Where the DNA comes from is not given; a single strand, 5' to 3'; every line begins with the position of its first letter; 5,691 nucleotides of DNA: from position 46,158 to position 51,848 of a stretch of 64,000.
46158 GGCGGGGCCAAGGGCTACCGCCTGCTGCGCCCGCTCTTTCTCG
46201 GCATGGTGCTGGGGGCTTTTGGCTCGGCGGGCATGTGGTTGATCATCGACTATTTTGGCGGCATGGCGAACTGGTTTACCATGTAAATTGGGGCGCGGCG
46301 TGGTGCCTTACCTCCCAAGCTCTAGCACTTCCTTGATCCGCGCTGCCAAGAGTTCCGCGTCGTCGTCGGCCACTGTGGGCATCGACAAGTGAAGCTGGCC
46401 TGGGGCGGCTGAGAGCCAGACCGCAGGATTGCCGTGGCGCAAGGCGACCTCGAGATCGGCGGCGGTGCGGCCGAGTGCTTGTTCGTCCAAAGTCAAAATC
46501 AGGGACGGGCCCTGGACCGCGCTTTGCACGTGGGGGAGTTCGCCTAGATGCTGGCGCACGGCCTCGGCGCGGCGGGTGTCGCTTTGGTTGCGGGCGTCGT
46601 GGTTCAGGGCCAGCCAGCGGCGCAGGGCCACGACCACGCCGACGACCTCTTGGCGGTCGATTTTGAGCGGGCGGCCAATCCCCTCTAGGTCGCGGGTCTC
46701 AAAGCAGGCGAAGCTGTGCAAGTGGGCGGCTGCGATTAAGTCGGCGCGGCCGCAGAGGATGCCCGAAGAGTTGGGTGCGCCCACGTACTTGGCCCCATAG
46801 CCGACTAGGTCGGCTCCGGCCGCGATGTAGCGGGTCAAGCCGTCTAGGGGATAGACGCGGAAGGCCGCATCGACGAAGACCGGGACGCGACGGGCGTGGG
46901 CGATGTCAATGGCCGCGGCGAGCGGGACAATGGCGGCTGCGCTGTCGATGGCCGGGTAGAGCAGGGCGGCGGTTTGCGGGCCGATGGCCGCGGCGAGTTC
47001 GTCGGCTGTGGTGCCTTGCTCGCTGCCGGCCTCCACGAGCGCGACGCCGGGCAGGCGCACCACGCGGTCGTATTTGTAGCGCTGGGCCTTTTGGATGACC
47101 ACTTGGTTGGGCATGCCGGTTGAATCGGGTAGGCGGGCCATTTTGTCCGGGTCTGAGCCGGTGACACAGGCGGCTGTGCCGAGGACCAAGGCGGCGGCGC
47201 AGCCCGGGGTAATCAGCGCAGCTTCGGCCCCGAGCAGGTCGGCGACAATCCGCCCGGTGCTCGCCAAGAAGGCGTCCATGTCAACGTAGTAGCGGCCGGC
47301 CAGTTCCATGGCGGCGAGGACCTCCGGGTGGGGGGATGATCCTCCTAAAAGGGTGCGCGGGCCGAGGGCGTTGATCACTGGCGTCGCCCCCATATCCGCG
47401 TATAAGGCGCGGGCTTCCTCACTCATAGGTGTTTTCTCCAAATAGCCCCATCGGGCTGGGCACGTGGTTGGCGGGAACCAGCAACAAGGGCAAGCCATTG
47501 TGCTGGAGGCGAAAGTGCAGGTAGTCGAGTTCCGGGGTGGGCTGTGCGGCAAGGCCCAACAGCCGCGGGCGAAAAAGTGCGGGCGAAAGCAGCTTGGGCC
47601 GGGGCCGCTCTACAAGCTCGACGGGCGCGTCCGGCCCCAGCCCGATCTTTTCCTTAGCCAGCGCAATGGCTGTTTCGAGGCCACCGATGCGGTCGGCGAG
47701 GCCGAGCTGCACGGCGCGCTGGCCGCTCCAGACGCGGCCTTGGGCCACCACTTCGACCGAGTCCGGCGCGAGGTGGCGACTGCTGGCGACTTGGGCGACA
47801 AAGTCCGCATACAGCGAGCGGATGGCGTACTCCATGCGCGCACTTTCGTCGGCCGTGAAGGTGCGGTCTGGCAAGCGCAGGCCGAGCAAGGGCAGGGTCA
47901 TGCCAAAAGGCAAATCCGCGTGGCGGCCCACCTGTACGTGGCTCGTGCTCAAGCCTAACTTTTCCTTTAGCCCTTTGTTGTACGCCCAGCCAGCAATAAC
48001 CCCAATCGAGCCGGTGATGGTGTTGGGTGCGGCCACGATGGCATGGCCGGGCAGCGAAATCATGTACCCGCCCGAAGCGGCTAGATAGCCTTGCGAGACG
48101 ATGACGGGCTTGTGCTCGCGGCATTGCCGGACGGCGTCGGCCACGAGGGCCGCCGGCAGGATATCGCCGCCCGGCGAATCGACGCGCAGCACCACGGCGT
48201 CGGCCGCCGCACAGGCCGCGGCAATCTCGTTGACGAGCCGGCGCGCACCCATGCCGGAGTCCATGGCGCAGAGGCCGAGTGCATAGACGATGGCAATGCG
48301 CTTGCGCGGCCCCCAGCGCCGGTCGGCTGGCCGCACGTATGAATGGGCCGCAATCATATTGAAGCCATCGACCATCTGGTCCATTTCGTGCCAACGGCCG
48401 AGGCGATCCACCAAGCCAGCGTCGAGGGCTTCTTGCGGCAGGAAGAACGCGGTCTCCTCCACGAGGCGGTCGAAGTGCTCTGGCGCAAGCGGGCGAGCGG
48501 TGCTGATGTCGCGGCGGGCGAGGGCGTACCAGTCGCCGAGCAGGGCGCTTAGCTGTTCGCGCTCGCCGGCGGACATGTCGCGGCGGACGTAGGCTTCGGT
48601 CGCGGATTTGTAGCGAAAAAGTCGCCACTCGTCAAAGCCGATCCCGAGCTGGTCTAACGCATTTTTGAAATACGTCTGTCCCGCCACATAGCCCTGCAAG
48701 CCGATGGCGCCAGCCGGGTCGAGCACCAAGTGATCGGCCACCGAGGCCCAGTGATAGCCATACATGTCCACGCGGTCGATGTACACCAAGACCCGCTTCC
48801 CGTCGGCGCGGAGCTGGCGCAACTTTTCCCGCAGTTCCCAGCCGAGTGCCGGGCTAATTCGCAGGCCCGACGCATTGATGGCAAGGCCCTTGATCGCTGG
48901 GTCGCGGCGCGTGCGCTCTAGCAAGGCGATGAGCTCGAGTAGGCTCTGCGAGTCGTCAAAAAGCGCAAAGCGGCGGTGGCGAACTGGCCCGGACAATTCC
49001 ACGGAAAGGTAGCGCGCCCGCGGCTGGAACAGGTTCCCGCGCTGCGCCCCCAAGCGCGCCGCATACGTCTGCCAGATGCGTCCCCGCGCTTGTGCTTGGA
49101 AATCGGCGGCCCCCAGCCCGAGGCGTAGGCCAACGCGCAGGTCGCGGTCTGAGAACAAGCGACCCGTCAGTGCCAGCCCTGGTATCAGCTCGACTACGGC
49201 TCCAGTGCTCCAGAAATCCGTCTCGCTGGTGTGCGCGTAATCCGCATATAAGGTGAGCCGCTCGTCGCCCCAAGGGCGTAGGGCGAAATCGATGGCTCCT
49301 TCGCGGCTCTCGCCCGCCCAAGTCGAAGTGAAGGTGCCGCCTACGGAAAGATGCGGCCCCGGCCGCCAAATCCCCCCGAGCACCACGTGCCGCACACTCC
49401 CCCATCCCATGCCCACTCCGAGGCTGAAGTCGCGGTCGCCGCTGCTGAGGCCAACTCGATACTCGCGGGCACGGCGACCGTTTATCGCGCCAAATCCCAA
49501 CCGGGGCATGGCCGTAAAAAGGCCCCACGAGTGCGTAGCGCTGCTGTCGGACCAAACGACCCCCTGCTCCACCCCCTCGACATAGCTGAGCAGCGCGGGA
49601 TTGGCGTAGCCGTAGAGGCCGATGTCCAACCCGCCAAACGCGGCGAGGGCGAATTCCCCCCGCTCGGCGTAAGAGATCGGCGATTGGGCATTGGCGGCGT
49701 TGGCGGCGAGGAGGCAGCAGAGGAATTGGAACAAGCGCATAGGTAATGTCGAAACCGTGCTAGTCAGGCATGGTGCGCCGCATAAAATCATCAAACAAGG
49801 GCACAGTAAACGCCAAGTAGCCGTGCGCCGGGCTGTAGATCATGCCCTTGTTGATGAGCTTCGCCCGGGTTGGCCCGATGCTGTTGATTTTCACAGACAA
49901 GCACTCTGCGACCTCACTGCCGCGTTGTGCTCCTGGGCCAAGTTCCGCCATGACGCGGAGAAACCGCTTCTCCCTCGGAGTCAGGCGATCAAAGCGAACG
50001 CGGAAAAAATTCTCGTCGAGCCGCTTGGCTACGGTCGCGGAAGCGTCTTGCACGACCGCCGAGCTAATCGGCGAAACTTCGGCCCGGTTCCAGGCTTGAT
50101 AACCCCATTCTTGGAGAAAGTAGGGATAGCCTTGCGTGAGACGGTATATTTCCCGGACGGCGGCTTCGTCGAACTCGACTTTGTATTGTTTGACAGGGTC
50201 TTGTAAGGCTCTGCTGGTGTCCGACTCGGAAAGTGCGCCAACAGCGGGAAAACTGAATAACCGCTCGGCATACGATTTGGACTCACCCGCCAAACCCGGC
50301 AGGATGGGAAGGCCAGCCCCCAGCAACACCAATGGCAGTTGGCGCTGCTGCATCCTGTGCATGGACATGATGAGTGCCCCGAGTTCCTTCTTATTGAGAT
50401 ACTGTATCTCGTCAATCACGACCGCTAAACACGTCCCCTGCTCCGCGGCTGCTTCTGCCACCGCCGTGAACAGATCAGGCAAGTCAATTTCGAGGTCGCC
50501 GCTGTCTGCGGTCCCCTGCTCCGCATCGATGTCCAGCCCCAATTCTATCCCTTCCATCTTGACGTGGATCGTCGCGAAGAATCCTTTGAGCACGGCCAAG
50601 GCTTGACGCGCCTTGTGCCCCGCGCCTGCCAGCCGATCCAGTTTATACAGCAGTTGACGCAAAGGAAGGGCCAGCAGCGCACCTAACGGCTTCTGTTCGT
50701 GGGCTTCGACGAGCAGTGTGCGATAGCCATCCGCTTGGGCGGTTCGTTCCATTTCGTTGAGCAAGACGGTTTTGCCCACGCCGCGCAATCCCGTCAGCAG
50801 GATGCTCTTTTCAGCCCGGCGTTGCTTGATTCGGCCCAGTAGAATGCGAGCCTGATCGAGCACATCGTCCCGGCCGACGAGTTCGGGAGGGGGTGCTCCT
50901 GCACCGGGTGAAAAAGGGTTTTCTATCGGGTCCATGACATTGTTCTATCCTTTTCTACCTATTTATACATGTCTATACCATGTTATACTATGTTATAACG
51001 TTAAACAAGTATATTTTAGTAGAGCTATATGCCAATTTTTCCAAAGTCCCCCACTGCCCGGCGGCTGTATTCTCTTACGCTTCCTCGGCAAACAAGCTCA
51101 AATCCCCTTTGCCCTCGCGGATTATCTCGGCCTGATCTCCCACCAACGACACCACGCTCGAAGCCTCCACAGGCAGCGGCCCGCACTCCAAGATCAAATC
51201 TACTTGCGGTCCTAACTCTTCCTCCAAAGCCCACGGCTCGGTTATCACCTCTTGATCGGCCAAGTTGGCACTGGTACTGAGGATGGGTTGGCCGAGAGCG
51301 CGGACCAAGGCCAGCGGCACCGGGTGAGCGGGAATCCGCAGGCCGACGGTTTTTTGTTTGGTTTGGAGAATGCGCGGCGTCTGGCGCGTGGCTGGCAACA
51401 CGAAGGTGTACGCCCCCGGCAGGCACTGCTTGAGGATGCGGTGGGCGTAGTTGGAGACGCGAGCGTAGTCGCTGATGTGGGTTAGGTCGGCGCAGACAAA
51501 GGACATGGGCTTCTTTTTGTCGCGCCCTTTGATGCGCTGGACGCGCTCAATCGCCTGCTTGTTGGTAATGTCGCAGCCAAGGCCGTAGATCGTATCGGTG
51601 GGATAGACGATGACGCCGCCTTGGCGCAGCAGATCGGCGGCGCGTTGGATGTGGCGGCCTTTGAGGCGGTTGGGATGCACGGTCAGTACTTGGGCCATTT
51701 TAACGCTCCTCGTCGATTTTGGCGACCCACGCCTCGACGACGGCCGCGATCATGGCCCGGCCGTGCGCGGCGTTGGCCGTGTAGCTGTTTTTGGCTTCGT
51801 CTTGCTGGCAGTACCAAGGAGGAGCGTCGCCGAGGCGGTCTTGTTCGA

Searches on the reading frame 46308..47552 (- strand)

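Call 28: search_protein_families(library=pfam, proteins=[window:46308-47552:-], max_evalue=0.001)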
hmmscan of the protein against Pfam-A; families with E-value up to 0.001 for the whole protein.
window:46308-47552:- (414 aa): 1 family
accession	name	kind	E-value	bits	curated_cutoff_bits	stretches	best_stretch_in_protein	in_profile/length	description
PF03841.19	SelA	-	0.00016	21.3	22.8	0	102-279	55-236/367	L-seryl-tRNA selenium transferase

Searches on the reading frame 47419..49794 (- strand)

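Call 28: search_protein_families(library=pfam, proteins=[window:47419-49794:-], max_evalue=0.001)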
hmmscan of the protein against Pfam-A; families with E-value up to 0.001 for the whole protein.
window:47419-49794:- (791 aa): 1 family
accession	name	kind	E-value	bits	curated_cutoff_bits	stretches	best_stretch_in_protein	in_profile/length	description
PF01343.23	Peptidase_S49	-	2.4e-60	203.4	24.9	2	559-718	4-152/154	Peptidase family S49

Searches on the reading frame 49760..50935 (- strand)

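Call 28: search_protein_families(library=pfam, proteins=[window:49760-50935:-], max_evalue=0.001)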
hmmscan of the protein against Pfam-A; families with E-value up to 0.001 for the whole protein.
window:49760-50935:- (391 aa): 5 families
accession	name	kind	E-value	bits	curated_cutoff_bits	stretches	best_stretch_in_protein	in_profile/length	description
PF13191.12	AAA_16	-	1.4e-16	61.9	32.6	1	18-204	1-166/167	AAA ATPase domain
PF13401.12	AAA_22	-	5.4e-10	40.1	27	1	41-206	4-122/130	AAA domain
PF13173.12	AAA_14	-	1e-05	26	27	0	43-67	3-27/129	AAA domain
PF01637.24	ATPase_2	-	0.00011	22.6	33.2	0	36-195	14-138/225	ATPase domain predominantly from Archaea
PF25201.1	nSTAND6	-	0.00075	20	27.7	0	21-83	3-59/148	Novel STAND NTPase 6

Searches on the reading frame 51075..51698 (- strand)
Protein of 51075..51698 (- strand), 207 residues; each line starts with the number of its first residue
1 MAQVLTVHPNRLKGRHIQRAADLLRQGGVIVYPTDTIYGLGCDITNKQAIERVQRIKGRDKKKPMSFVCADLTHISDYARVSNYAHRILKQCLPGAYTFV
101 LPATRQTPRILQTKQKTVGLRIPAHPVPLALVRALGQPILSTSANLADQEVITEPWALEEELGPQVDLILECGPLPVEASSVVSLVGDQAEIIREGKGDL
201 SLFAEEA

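Call 29: search_protein_families(library=pfam, proteins=[window:51075-51698:-], max_evalue=0.001)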
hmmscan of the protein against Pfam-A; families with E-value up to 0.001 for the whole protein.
window:51075-51698:- (207 aa): 1 family
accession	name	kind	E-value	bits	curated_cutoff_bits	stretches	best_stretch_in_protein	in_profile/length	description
PF01300.24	Sua5_yciO_yrdC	-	5.7e-57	192.5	25.1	1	23-196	2-178/178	Telomere recombination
